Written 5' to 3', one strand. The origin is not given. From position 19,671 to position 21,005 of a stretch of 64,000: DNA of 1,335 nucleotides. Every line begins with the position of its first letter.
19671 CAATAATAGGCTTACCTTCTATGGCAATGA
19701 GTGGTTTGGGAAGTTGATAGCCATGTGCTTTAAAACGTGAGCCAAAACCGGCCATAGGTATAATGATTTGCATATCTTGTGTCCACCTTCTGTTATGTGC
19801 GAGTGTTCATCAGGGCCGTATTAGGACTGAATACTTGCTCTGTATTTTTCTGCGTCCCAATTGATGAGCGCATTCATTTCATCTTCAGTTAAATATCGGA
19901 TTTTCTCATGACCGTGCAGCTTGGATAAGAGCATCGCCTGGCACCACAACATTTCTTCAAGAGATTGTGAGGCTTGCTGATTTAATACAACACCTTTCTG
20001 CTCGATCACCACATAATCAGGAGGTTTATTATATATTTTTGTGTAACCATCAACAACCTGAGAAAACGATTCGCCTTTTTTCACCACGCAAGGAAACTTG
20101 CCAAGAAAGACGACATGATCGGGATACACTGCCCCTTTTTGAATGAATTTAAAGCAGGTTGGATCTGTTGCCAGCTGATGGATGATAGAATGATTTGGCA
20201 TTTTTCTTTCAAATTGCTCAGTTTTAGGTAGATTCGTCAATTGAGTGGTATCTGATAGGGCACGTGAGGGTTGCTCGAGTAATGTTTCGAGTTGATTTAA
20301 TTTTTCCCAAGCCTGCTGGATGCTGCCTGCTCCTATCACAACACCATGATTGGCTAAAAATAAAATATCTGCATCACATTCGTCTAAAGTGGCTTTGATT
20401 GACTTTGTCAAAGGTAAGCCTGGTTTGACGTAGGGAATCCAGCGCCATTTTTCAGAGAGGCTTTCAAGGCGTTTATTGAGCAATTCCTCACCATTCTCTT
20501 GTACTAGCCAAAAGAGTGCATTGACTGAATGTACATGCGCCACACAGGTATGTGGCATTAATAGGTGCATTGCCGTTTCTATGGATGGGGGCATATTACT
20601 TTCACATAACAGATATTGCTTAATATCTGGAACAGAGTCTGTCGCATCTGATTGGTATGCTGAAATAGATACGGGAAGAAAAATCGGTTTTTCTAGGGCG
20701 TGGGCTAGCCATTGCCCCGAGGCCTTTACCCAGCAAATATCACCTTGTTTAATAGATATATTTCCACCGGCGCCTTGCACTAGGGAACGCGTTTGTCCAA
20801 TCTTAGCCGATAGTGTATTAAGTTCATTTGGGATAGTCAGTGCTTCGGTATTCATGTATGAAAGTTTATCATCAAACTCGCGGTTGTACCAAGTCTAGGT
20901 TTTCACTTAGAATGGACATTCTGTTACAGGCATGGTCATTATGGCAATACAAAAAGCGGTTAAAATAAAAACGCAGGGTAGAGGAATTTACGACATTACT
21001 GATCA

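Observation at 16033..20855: Convergent operon next to the T4SS: HAD phosphatase, membrane-domain/P-loop-kinase fusion, nucleotidyltransferase and class II aldolase-like protein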

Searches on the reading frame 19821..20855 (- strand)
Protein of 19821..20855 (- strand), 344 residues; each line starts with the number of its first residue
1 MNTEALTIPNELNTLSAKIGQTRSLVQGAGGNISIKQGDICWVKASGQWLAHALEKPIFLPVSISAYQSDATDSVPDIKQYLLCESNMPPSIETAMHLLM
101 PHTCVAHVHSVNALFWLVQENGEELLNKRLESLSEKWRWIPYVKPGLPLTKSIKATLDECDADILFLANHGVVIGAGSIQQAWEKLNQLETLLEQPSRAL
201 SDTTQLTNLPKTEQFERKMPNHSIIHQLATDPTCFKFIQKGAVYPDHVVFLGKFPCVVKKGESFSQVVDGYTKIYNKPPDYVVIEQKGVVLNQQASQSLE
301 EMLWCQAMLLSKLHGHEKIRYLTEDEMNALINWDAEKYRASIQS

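Call 3: search_protein_families(library=pfam, proteins=[window:19821-20855:-], max_evalue=0.01)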
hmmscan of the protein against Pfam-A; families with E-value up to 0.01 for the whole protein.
window:19821-20855:- (344 aa): 1 family
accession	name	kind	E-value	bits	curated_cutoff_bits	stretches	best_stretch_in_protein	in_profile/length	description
PF00596.27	Aldolase_II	-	2.7e-19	70.2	22.2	1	22-194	12-180/183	Class II Aldolase and Adducin N-terminal domain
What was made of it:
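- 19821..20855 (-): Class II aldolase/adducin-family protein (344 aa). The aldolase domain covers aa 22-194 and is followed by a ~150-aa C-terminal extension. It is the first gene of the operon. Pfam Aldolase_II 2.7e-19 (call 3).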

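Call 4: search_protein_families(library=ncbifam, proteins=[window:19821-20855:-], max_evalue=0.01)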
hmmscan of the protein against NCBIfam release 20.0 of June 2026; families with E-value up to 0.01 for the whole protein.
window:19821-20855:- (344 aa): 22 families
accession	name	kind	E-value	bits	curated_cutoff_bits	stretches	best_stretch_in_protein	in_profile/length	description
NF006193.0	PRK08324.2-1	subfamily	3.1e-16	58.7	1213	1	84-211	135-261/705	bifunctional aldolase/short-chain dehydrogenase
NF006190.0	PRK08324.1-4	equivalog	4.7e-16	58.1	1014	1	10-184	19-206/689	bifunctional aldolase/short-chain dehydrogenase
NF006192.0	PRK08324.1-6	equivalog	8.4e-15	54.2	639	1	73-195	105-225/685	bifunctional aldolase/short-chain dehydrogenase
NF006196.0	PRK08324.2-4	equivalog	1.1e-14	53.8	831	1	16-272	24-316/657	bifunctional aldolase/short-chain dehydrogenase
TIGR02632.1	RhaD_aldol-ADH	equivalog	4.1e-12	45.3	567.75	1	14-184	6-192/676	bifunctional rhamnulose-1-phosphate aldolase/short-chain dehydrogenase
NF006194.0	PRK08324.2-2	equivalog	6.3e-12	44.9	686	1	19-186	34-214/703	bifunctional aldolase/short-chain dehydrogenase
NF006195.0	PRK08324.2-3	equivalog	7.4e-12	44.3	931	1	78-185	109-213/678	bifunctional aldolase/short-chain dehydrogenase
NF006197.0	PRK08324.2-5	equivalog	1.5e-10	40.2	627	1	4-195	11-218/583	bifunctional aldolase/short-chain dehydrogenase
NF040649.1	FucA_Meth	equivalog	4.9e-09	36.4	250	1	90-191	65-168/179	L-fuculose phosphate aldolase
NF053831.1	RU1PAldHalo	equivalog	2.3e-07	30.5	300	1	21-207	15-192/208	ribulose-1-phosphate aldolase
NF005068.0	PRK06486.1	equivalog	4.5e-07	29.4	269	1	161-209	174-222/262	aldolase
NF006189.0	PRK08324.1-3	equivalog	1.2e-06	27.2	634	1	88-185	122-217/701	bifunctional rhamnulose-1-phosphate aldolase/short-chain dehydrogenase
TIGR03328.1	salvage_mtnB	equivalog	4.7e-06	26.2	137.05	1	22-116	10-95/194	methylthioribulose 1-phosphate dehydratase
NF006188.0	PRK08324.1-1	equivalog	4.9e-06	25.1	1152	1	82-182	98-196/679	bifunctional aldolase/short-chain dehydrogenase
NF043034.1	OxoTetrPhDc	equivalog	7.7e-06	25.8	250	1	138-191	128-180/205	3-oxo-tetronate 4-phosphate decarboxylase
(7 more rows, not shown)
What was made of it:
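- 19821..20855 (-): The nearest NCBIfam models are the N-terminal halves of bifunctional rhamnulose-1-P aldolase/SDR enzymes; the match to Ru1P aldolase is weak (30 bits against a cutoff of 300) (call 4).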

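Call 29: search_solved_structures(query=window:19821-20855:-, max_evalue=0.01, show_alignments=1)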
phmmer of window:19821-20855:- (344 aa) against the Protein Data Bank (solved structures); distinct sequences matched with E-value up to 0.01: 1.
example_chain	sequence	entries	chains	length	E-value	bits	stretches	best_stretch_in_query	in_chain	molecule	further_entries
3m4r_A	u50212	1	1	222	0.00012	24.6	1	75-185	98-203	Uncharacterized protein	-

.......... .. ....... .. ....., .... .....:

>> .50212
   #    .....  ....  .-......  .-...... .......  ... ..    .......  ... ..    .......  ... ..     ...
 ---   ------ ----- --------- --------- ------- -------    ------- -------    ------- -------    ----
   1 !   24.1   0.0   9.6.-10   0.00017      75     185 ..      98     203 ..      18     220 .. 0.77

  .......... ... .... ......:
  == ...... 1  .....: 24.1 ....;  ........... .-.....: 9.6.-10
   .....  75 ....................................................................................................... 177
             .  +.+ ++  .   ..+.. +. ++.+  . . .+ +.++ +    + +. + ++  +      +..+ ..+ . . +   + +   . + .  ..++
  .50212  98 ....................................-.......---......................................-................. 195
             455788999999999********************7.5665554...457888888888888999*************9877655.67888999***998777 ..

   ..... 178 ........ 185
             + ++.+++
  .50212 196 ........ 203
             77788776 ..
